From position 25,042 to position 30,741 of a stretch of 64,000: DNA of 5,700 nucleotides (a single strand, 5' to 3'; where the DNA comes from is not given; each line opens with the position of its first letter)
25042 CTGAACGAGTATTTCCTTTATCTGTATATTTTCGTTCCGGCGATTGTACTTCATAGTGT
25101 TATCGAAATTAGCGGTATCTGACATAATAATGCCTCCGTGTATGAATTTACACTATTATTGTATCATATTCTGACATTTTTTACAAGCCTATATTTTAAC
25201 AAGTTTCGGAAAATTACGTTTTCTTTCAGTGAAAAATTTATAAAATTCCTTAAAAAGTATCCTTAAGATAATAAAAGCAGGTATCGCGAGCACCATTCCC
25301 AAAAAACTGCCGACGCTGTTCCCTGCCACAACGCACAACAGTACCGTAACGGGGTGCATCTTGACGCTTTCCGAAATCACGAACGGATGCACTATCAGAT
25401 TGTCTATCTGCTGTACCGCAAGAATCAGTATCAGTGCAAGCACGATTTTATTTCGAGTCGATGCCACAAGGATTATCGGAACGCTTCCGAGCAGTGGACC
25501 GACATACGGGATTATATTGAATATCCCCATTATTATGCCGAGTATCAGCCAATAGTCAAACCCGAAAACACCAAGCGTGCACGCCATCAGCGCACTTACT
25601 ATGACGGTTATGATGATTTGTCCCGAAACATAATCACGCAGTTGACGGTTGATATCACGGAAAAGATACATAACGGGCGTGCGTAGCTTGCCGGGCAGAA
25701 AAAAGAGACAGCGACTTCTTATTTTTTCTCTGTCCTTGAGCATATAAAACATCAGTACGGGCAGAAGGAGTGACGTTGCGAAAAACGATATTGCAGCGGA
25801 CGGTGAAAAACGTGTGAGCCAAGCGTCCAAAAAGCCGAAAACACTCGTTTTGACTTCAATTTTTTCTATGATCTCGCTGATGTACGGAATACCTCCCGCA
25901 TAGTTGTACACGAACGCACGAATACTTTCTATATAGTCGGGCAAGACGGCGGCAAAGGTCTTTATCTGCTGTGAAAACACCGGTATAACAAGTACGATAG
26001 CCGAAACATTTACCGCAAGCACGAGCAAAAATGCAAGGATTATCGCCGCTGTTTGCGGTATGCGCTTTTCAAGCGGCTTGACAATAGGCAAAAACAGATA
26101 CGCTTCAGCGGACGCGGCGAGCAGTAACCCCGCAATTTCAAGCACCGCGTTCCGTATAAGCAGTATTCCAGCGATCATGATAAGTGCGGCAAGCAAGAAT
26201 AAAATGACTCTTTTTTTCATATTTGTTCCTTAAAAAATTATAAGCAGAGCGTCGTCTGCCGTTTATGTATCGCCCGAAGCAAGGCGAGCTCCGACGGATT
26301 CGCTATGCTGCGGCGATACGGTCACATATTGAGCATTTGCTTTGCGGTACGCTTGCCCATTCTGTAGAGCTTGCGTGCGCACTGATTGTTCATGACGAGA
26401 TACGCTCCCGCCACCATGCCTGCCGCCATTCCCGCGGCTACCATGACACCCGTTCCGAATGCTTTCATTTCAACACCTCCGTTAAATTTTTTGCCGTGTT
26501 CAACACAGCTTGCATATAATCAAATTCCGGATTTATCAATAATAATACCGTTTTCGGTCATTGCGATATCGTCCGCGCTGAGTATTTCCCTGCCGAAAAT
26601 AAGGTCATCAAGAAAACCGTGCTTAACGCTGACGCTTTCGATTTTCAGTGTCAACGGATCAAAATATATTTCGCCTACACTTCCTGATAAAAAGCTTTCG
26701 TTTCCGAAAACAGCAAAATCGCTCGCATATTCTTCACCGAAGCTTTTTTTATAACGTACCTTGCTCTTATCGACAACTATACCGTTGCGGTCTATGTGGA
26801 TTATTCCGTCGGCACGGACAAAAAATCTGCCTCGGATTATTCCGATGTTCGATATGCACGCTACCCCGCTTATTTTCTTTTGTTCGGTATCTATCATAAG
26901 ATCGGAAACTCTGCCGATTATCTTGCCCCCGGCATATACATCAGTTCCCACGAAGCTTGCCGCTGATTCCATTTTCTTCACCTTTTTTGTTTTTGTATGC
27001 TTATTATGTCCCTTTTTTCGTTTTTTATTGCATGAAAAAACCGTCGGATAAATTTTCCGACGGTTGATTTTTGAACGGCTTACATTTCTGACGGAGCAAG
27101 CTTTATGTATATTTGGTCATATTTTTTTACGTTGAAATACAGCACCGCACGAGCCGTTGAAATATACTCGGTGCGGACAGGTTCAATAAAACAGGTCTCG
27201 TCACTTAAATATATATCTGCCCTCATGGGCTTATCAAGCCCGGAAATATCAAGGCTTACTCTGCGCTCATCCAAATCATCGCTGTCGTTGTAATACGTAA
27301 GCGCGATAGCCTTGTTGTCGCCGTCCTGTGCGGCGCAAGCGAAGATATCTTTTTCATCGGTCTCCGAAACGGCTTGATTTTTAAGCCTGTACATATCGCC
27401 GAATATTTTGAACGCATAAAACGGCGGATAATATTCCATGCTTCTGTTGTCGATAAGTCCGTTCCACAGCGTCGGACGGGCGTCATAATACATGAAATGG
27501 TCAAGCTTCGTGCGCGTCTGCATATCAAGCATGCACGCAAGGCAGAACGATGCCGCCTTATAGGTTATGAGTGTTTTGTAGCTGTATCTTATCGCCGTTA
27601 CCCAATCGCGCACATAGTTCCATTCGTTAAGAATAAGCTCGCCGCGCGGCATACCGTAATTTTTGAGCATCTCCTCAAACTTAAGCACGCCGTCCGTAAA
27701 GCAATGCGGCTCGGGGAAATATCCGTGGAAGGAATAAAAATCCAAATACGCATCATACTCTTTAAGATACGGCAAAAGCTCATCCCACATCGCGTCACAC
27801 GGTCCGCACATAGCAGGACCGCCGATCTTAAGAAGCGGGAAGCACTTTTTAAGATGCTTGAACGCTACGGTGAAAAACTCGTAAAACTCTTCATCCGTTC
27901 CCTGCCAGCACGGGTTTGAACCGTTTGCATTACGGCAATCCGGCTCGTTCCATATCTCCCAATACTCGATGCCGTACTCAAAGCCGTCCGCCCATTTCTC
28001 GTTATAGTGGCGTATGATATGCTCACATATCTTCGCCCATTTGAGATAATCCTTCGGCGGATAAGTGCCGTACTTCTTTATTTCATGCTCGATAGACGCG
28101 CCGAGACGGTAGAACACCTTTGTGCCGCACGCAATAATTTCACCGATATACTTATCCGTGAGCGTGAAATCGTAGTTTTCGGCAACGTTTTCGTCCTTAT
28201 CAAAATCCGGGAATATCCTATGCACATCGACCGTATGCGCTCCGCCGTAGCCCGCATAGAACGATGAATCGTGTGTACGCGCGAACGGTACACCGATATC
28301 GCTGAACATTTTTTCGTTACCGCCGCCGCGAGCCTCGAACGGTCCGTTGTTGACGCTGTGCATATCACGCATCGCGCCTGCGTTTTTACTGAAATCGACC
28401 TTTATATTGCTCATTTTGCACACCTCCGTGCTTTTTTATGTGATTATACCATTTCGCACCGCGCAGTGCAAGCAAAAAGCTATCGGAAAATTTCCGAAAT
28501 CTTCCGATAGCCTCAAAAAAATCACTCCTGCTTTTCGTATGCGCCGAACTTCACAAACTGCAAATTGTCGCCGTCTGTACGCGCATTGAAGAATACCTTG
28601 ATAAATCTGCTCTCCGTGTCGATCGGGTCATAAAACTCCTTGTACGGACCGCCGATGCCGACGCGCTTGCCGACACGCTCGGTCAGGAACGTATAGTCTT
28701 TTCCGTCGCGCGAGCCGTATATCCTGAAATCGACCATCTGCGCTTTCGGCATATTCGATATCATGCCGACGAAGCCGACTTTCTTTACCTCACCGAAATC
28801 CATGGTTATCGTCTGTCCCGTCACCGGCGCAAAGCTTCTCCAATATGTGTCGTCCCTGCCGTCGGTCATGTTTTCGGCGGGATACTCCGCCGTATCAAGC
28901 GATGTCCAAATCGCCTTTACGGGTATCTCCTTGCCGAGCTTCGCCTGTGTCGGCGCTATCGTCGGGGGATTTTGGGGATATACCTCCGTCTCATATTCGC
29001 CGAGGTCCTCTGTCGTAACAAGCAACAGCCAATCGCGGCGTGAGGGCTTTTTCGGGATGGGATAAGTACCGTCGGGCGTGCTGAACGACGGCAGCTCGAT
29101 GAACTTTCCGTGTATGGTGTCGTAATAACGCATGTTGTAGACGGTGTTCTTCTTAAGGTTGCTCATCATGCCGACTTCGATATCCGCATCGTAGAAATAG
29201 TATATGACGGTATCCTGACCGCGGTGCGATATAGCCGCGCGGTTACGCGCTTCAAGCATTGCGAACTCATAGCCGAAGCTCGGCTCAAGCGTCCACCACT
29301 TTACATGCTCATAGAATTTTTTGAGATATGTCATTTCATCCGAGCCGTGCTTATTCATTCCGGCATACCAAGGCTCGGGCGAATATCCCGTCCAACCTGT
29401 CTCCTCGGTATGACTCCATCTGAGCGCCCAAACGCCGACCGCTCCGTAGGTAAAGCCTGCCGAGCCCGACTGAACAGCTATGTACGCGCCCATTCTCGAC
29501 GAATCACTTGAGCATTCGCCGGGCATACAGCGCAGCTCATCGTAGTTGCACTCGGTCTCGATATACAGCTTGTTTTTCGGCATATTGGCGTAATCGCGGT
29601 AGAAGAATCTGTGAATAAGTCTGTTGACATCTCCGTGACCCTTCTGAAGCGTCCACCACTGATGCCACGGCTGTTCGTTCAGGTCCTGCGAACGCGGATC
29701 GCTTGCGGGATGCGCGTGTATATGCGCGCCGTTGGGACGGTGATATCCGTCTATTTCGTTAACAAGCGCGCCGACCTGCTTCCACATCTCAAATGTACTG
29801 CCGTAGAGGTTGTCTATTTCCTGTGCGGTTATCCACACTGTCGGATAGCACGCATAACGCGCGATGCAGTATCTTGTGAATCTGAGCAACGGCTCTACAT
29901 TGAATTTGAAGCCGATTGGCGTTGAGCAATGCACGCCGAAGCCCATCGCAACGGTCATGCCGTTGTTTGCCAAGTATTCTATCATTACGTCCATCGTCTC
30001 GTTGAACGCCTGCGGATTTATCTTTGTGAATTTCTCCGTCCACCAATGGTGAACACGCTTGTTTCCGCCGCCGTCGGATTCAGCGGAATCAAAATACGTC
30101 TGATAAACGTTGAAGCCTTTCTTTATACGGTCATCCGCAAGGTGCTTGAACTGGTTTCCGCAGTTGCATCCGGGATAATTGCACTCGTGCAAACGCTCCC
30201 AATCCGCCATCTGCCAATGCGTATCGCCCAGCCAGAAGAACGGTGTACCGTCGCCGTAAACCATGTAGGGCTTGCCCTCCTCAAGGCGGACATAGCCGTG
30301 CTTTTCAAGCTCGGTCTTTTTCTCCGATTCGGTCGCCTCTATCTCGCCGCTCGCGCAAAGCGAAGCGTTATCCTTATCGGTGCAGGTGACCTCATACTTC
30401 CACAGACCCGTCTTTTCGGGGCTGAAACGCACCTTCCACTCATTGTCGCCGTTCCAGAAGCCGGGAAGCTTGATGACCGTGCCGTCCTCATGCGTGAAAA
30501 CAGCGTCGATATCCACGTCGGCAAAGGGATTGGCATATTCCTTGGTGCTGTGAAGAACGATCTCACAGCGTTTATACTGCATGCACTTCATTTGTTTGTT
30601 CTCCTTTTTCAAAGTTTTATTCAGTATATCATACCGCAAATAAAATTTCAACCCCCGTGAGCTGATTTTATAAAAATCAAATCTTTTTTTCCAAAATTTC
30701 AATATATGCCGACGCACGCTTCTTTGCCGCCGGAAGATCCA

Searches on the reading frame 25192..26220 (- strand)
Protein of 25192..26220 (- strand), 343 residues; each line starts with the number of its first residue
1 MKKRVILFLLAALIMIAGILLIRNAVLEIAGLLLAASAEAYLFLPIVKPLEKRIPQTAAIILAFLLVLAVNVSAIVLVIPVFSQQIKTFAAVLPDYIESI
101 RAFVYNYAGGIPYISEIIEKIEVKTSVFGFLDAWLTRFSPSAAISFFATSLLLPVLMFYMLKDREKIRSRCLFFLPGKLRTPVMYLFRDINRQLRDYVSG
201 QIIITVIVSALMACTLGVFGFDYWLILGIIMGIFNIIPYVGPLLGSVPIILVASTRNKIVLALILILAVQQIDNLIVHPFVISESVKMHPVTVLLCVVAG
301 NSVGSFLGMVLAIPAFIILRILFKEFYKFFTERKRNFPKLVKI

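Call 66: search_protein_families(library=pfam, proteins=[window:25192-26220:-], max_evalue=0.00001)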
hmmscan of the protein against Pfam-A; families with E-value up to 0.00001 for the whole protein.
window:25192-26220:- (343 aa): 1 family
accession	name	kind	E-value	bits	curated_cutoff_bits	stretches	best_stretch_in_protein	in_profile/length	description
PF01594.21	AI-2E_transport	-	1.3e-49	169.6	34.3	1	7-325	3-325/327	AI-2E family transporter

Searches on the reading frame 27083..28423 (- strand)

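Call 66: search_protein_families(library=pfam, proteins=[window:27083-28423:-], max_evalue=0.00001)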
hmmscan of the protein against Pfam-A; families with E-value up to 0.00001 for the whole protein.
window:27083-28423:- (447 aa): 1 family
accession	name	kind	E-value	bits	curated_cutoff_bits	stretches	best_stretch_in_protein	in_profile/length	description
PF01229.23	Glyco_hydro_39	-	3.2e-16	59.6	26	1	75-254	65-244/472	Glycosyl hydrolases family 39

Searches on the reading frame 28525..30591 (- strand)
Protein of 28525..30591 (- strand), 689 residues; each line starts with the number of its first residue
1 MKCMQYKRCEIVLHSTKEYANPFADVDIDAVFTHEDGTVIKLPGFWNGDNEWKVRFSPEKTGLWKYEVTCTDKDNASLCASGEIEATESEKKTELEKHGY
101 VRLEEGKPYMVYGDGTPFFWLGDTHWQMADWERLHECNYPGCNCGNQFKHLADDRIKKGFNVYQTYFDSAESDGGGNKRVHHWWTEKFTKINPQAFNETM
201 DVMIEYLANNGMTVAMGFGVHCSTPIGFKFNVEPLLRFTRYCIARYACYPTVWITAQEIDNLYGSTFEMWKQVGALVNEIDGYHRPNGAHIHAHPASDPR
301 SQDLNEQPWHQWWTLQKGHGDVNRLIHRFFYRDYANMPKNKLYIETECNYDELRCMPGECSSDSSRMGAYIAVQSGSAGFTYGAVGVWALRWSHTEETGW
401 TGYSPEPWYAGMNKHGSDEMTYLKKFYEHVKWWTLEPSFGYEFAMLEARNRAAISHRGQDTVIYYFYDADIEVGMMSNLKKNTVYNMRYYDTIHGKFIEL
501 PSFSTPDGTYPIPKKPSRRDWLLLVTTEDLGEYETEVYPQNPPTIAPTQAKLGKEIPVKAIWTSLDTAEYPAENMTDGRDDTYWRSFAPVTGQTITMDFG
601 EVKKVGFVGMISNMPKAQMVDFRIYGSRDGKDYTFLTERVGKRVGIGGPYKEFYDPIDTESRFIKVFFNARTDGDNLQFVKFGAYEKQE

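Call 66: search_protein_families(library=pfam, proteins=[window:28525-30591:-], max_evalue=0.00001)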
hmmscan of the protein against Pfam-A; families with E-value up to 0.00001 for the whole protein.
window:28525-30591:- (689 aa): 3 families
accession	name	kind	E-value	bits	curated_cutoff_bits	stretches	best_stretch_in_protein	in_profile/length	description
PF13204.13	Apiosidase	-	3.5e-48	165.3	26.5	1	106-434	3-320/320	Apiosidase-like, catalytic domain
PF16586.11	DUF5060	-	6.3e-24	84.5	27.2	1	3-70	2-69/70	Domain of unknown function (DUF5060)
PF00754.31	F5_F8_type_C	-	6.8e-11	42.8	28.2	1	564-674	5-118/127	F5/8 type C domain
